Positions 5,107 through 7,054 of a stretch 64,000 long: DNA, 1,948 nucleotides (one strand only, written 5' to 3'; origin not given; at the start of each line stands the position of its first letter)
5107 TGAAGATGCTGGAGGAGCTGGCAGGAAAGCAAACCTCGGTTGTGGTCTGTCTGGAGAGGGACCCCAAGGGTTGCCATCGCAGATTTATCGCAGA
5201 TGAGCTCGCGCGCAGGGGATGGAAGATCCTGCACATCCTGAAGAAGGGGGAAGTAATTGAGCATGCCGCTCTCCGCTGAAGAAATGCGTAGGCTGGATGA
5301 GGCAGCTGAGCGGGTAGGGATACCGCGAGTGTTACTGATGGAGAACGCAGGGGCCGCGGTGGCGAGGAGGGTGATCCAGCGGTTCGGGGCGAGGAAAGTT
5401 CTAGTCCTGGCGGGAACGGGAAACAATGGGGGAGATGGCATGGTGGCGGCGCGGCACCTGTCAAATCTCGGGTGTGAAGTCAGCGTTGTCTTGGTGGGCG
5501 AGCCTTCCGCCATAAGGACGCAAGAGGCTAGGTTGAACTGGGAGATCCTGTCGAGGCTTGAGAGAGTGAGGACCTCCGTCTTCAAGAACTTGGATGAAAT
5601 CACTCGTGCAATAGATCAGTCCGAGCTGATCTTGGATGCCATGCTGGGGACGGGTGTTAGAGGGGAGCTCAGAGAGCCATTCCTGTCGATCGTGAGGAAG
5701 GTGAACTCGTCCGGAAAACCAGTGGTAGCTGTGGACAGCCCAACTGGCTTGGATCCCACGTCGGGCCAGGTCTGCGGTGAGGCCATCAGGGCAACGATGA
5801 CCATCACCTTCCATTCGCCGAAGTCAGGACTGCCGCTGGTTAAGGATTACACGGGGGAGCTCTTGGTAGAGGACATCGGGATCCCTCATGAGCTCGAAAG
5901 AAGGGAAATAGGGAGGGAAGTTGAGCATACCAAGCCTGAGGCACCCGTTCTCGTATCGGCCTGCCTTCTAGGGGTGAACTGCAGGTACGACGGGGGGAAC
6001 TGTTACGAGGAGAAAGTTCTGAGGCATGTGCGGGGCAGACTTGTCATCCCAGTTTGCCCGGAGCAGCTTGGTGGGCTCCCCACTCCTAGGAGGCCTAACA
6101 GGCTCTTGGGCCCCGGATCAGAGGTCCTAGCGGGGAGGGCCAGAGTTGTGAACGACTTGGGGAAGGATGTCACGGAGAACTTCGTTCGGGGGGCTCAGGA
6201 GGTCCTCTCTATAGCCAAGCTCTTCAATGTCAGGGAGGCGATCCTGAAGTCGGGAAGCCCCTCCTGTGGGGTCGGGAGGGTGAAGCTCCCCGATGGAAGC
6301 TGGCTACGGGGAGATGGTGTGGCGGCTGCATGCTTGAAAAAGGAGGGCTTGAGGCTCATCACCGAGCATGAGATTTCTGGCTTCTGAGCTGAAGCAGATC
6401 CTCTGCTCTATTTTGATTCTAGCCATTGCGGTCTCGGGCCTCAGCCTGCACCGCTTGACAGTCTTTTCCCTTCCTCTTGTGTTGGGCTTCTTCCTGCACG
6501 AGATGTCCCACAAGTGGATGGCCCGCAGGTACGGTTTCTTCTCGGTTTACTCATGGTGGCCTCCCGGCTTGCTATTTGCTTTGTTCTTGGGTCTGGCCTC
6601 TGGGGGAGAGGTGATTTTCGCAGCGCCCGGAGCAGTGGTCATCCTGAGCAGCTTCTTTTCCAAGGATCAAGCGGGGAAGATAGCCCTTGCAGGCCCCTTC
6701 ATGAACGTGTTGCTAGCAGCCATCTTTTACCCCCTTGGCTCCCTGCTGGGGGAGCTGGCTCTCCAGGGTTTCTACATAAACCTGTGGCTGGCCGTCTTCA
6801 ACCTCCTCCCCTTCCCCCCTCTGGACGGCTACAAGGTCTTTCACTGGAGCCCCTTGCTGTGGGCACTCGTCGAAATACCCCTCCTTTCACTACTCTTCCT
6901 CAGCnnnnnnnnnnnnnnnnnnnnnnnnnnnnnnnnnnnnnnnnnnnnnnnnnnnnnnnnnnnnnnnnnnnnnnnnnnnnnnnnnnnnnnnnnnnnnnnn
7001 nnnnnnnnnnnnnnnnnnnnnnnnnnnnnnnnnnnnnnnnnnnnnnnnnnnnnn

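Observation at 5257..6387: Unusual domain fusion: YjeF-N (NAD(P)HX epimerase) joined to DUF523 rather than the usual YjeF-C dehydratase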

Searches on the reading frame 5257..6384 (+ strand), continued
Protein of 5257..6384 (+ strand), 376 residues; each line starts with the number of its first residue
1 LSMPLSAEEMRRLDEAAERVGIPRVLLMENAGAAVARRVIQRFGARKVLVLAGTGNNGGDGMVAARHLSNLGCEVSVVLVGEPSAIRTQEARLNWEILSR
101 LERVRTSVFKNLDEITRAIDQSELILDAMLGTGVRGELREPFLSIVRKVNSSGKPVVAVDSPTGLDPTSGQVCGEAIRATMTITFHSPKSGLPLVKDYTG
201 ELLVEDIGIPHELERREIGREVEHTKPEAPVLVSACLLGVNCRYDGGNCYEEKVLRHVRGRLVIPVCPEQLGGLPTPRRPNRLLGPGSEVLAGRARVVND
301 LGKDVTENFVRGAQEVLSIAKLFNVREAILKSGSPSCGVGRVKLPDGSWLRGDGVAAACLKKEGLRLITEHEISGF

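Call 36: search_protein_families(library=pfam, proteins=[P0136, P0168, P0181, P0183, P0193, P0124, P0141, P0186, P0153, P0145], max_evalue=0.001)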
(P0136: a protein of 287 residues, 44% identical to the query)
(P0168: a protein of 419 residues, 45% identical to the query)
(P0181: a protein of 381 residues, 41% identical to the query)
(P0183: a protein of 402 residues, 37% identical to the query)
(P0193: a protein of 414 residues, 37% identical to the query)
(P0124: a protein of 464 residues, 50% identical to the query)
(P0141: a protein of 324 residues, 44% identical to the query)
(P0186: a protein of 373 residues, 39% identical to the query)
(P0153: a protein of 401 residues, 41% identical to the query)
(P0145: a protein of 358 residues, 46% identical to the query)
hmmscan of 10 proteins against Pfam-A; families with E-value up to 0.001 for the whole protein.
P0136 (287 aa): 1 family
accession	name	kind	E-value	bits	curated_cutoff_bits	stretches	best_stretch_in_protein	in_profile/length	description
PF04463.17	2-thiour_desulf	-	3.3e-62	209.1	34.7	2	2-147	1-141/141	2-thiouracil desulfurase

P0168 (419 aa): 1 family
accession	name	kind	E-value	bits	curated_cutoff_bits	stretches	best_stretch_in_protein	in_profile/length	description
PF03853.21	YjeF_N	-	2.5e-57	194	24.9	2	221-393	3-169/169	YjeF-related protein N-terminus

P0181 (381 aa): 1 family
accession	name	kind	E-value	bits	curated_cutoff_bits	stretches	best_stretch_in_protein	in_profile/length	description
PF03853.21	YjeF_N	-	2e-57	194.3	24.9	2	188-353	3-169/169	YjeF-related protein N-terminus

P0183 (402 aa): 1 family
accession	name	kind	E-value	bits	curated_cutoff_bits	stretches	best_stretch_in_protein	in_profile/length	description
PF03853.21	YjeF_N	-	5.2e-52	176.7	24.9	2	194-364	3-169/169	YjeF-related protein N-terminus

P0193 (414 aa): 2 families
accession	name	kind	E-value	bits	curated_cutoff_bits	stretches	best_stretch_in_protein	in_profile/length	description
PF03853.21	YjeF_N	-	5.5e-60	202.6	24.9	2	216-385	3-169/169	YjeF-related protein N-terminus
PF22784.1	PTP-SAK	-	1.8e-05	25.2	27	0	51-118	86-149/153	Swiss Army Knife protein, DSP-PTPase phosphatase domain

P0124 (464 aa): 2 families
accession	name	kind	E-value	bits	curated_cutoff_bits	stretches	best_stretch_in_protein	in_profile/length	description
PF03853.21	YjeF_N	-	4.6e-48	163.8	24.9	1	282-447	4-169/169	YjeF-related protein N-terminus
PF00590.25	TP_methylase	-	5.9e-20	72.5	27.8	1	1-220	1-211/212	Tetrapyrrole (Corrin/Porphyrin) Methylases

P0141 (324 aa): 1 family
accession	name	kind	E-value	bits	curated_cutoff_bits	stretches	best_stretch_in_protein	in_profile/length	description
PF03853.21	YjeF_N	-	6.6e-47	160.1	24.9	1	131-301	4-169/169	YjeF-related protein N-terminus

P0186 (373 aa): 2 families
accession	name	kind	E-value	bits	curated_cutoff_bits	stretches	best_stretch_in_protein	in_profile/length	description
PF03853.21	YjeF_N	-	9.3e-44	149.8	24.9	1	35-212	2-169/169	YjeF-related protein N-terminus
PF01256.23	Carb_kinase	-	1.5e-20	74.2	27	1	263-373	1-100/242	NAD(P)H-hydrate dehydratase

P0153 (401 aa): 2 families
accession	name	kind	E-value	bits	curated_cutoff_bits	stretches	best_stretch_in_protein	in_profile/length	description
PF03853.21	YjeF_N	-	1.4e-49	168.8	24.9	1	31-200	3-169/169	YjeF-related protein N-terminus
PF01256.23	Carb_kinase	-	5.1e-26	92.1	27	1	250-392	1-133/242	NAD(P)H-hydrate dehydratase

P0145 (358 aa): 1 family
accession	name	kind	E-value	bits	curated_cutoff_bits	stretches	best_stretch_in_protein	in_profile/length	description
PF03853.21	YjeF_N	-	1.2e-41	142.9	24.9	1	30-209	3-169/169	YjeF-related protein N-terminus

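Call 45: find_encoding_contigs(protein=P0119, flank=3000, max_places=4)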
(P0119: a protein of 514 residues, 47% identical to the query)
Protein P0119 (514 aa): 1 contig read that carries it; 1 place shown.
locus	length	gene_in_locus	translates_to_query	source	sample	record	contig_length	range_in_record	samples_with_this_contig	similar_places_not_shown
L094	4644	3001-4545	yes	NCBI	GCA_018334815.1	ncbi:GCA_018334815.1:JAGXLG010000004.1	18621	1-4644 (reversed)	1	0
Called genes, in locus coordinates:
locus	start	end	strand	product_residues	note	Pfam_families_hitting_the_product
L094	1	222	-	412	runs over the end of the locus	PF00696:AA_kinase, PF13840:ACT_7, PF01842:ACT (faint), PF22468:ACT_9, PF13840:ACT_7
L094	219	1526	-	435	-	PF00278:Orn_DAP_Arg_deC, PF01168:Ala_racemase_N, PF02784:Orn_Arg_deC_N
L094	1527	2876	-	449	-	PF00202:Aminotran_3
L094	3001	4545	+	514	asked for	PF03853:YjeF_N, PF01256:Carb_kinase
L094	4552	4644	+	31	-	?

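Call 50: list_cluster_members(proteins=[P0001, P0002, P0010, P0042, P0057, P0058, P0064])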
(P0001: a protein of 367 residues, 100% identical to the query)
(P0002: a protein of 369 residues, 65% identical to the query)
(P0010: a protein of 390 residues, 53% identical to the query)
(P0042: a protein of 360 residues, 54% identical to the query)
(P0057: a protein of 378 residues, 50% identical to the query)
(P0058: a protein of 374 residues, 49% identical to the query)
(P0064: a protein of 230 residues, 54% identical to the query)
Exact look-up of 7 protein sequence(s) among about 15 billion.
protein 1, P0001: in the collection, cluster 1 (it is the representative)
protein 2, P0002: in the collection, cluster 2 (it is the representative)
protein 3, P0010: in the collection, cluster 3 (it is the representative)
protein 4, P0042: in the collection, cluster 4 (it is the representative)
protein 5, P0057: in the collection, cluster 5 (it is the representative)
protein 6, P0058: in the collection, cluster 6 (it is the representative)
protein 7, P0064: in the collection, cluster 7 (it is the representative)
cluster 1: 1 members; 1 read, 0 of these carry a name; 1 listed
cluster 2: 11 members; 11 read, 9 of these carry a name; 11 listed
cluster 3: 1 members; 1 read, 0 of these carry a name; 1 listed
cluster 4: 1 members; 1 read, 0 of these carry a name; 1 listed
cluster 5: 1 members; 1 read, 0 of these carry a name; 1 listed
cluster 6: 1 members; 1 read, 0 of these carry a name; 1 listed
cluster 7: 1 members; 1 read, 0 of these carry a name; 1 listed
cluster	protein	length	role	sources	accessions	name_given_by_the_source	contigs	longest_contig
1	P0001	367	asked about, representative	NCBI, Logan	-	-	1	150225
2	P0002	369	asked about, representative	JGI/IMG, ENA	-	-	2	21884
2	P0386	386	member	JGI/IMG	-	NAD(P)H-hydrate epimerase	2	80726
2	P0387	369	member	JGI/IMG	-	hydroxyethylthiazole kinase-like uncharacterized protein yjeF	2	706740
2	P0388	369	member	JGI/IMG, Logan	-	NAD(P)H-hydrate epimerase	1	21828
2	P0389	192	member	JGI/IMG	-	uncharacterized protein YbbK (DUF523 family)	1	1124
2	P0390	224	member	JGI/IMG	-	uncharacterized protein YbbK (DUF523 family)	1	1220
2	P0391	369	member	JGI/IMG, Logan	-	hydroxyethylthiazole kinase-like uncharacterized protein yjeF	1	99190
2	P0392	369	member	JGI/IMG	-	hydroxyethylthiazole kinase-like uncharacterized protein yjeF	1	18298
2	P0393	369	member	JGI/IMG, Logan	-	NAD(P)H-hydrate epimerase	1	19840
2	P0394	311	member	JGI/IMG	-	hydroxyethylthiazole kinase-like uncharacterized protein yjeF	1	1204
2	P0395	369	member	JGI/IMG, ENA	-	-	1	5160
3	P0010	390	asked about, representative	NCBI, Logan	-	-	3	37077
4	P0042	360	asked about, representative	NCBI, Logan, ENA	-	-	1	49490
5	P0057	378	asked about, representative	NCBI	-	-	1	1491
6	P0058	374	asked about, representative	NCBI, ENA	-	-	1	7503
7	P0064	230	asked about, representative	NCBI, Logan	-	-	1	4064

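Call 62: predict_structure(alignment_id=A2)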
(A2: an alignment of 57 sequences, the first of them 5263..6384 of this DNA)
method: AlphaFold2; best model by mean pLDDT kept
length: 374 residues; sequences in the alignment: 57
mean_pLDDT: 91.7   pTM: 0.62
mean pLDDT of the five models: 91.7, 91.1, 90.9, 90.9, 89.2
residues with pLDDT >= 90: 278; 70-90: 81; 50-70: 13; < 50: 2
segments of 3 or more residues with pLDDT < 50: none
pLDDT, mean of each block of 10 residues (from residue 1): 75 88 94 93 94 96 97 97 94 95 95 95 92 82 97 96 91 95 86 91 87 82 70 96 93 86 97 94 97 96 98 97 94 95 90 98 94 60
secondary structure, 60 per line:
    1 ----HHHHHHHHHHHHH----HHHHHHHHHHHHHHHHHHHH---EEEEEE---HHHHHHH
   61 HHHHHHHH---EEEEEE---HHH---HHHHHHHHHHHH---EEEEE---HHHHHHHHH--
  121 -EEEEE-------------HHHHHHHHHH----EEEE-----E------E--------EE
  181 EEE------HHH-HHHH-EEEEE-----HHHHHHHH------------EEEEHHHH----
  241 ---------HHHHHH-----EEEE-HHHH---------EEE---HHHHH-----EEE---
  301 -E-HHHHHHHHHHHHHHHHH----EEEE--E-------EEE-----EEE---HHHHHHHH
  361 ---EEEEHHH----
elements in order: H5-17 H22-41 E45-50 H54-68 E72-77 H87-98 E102-106 H110-118 E122-126 H140-149 E154-157 E179-183 H194-197 E199-203 H209-216 E229-232 H233-236 H250-255 E261-264 H266-269 E279-281 H285-289 E295-297 H304-320 E325-328 E339-341 E347-349 H353-360 E364-367

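Call 64: fold_search(model_id=the predicted structure, library=pdb)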
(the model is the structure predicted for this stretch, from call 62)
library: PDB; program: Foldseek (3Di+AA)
matches with E <= 10: 1800; with E <= 0.001: 18
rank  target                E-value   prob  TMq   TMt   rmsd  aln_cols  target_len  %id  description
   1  3rss_A                1.3e-18  1.00  0.50  0.38  16.1       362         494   24  Crystal structure of tm0922, a fusion of a domain of unknown function and ADP/ATP-dependent NAD(P)H-hydrate dehydratas (released 2011-06-22)
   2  3rs8_A                3.9e-18  1.00  0.50  0.38  15.7       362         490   23  Crystal structure of tm0922, a fusion of a domain of unknown function and ADP/ATP-dependent NAD(P)H-hydrate dehydratas (released 2011-06-22)
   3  2ax3_A                6.7e-18  1.00  0.49  0.38  15.7       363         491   24  CRYSTAL STRUCTURE OF A PUTATIVE CARBOHYDRATE KINASE (TM0922) FROM THERMOTOGA MARITIMA MSB8 AT 2.25 A RESOLUTION (released 2005-10-04)
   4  3rt7_A                8.4e-18  1.00  0.49  0.38  16.2       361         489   24  Crystal structure of tm0922, a fusion of a domain of unknown function and ADP/ATP-dependent NAD(P)H-hydrate dehydratas (released 2011-06-22)
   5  6zw9_A                2.0e-13  1.00  0.34  0.82   1.8       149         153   38  [4Fe-4S]-dependent thiouracil desulfidase TudS (DUF523Vcz) soaked with 4-thiouracil (S-SAD data) (released 2020-09-30)
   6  6z96_A                2.8e-13  1.00  0.35  0.82   1.8       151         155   37  [4Fe-4S]-dependent thiouracil desulfidase TudS (DUF523Vcz) soaked with 4-thiouracil (12.65 keV, 7.125 keV (Fe-SAD) and (released 2020-09-30)
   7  6z93_A                5.1e-13  1.00  0.34  0.82   1.8       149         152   38  [4Fe-4S]-dependent thiouracil desulfidase TudS (DUF523Vcz) (released 2020-09-30)
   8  6z92_A                1.4e-12  1.00  0.34  0.83   1.8       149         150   38  [4Fe-4S]-dependent thiouracil desulfidase TudS (DUF523Vcz) solved by Fe-SAD phasing (released 2020-09-30)
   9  6z92_B                2.3e-12  1.00  0.35  0.84   1.7       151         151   38  [4Fe-4S]-dependent thiouracil desulfidase TudS (DUF523Vcz) solved by Fe-SAD phasing (released 2020-09-30)
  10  2dg2_A                6.6e-12  1.00  0.48  0.74   4.1       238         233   25  Crystal Structure of Mouse Apolipoprotein A-I Binding Protein (released 2007-03-27)
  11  1jzt_A                5.8e-11  1.00  0.53  0.79   3.1       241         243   25  Crystal structure of yeast ynu0, YNL200c (released 2001-09-26)
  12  3k5w                  4.6e-10  1.00  0.49  0.40  10.6       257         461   26  Crystal structure of a Carbohydrate kinase (YjeF family)from Helicobacter pylori (released 2009-12-08)
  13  3d3k_A                8.0e-10  1.00  0.44  0.69   2.8       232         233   19  Crystal structure of human Edc3p (released 2008-08-26)
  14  3d3j                  3.4e-09  1.00  0.43  0.67   3.7       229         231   20  Crystal structure of human Edc3p (released 2008-08-26)
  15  8cej_A                7.5e-04  0.66  0.21  0.18  21.5       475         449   11  Succinyl-CoA Reductase from Clostridium kluyveri (SucD) with Mesaconyl-C1-CoA (released 2023-05-31)
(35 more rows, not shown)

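Call 69: search_protein_families(library=pfam, proteins=[L068:749-1924:+, L026:1930-2568:+, P0098, P0075, P0083, L092:3579-4064:+], max_evalue=0.01)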
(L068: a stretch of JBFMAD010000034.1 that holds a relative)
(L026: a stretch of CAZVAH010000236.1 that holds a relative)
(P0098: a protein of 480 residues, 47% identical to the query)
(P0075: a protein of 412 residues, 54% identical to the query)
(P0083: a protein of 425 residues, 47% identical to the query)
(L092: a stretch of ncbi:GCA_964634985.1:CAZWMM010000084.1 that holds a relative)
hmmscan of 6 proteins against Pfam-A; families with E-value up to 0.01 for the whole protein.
L068:749-1924:+ (392 aa): 1 family
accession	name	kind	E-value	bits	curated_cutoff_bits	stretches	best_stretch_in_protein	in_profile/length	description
PF04463.17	2-thiour_desulf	-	5.8e-38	130.5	34.7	1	253-390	1-137/141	2-thiouracil desulfurase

L026:1930-2568:+ (213 aa): 1 family
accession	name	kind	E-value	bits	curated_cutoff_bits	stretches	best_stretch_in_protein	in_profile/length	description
PF04463.17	2-thiour_desulf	-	7.5e-36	123.7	34.7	1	69-207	1-139/141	2-thiouracil desulfurase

P0098 (480 aa): 2 families
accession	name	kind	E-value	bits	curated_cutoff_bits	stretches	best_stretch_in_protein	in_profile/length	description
PF03853.21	YjeF_N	-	2.4e-49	168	24.9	1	26-197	4-169/169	YjeF-related protein N-terminus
PF08659.16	KR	-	0.0041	17.5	22.6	1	56-136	6-86/180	KR domain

P0075 (412 aa): 2 families
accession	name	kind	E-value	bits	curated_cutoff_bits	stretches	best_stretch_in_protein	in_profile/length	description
PF03853.21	YjeF_N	-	2.7e-45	154.8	24.9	1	32-197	4-169/169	YjeF-related protein N-terminus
PF13692.12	Glyco_trans_1_4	-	0.0012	19.6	27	1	56-170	6-110/142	Glycosyl transferases group 1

P0083 (425 aa): 1 family
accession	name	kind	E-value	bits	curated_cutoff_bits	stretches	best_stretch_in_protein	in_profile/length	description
PF03853.21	YjeF_N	-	1.9e-45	155.3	24.9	1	29-200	4-169/169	YjeF-related protein N-terminus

L092:3579-4064:+ (162 aa): 1 family
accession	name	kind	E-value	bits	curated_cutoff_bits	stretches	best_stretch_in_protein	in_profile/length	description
PF03587.19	EMG1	-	5.8e-43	147.1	28.2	1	4-157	1-147/197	EMG1/NEP1 methyltransferase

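Call 73: find_encoding_contigs(protein=P0061, flank=4000, max_places=4)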
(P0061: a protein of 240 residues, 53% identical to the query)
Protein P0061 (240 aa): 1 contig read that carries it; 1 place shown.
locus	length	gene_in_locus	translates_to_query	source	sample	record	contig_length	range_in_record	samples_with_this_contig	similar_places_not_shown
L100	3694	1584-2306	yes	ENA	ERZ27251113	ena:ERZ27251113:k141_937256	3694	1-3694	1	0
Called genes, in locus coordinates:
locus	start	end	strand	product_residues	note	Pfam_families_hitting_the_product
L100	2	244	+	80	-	?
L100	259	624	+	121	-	PF02579:Nitro_FeMo-Co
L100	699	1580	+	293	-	PF01937:ARMT1-like_dom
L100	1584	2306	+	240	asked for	PF03853:YjeF_N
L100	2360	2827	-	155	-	PF01980:TrmO_N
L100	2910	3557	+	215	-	-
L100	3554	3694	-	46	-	?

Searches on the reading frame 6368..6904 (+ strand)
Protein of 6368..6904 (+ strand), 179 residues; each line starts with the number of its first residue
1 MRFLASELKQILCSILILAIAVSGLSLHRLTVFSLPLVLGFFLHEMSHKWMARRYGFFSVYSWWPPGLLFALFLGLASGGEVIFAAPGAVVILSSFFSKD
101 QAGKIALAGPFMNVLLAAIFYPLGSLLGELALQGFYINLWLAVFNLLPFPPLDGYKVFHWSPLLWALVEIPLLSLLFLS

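Call 12: search_protein_families(library=pfam, proteins=[window:6368-6904:+], max_evalue=0.001)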
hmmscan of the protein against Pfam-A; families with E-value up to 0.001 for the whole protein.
window:6368-6904:+ (179 aa): 1 family
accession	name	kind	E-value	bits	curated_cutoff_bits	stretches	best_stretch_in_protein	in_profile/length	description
PF02163.28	Peptidase_M50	-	7e-12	45.6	27.2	2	33-124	2-100/221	Peptidase family M50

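Call 69: search_protein_families(library=pfam, proteins=[window:6368-6904:+], max_evalue=0.01)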
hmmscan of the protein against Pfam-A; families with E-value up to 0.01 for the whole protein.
window:6368-6904:+ (179 aa): 1 family
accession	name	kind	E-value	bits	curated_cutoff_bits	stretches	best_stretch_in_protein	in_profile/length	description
PF02163.28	Peptidase_M50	-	7e-12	45.6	27.2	2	33-124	2-100/221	Peptidase family M50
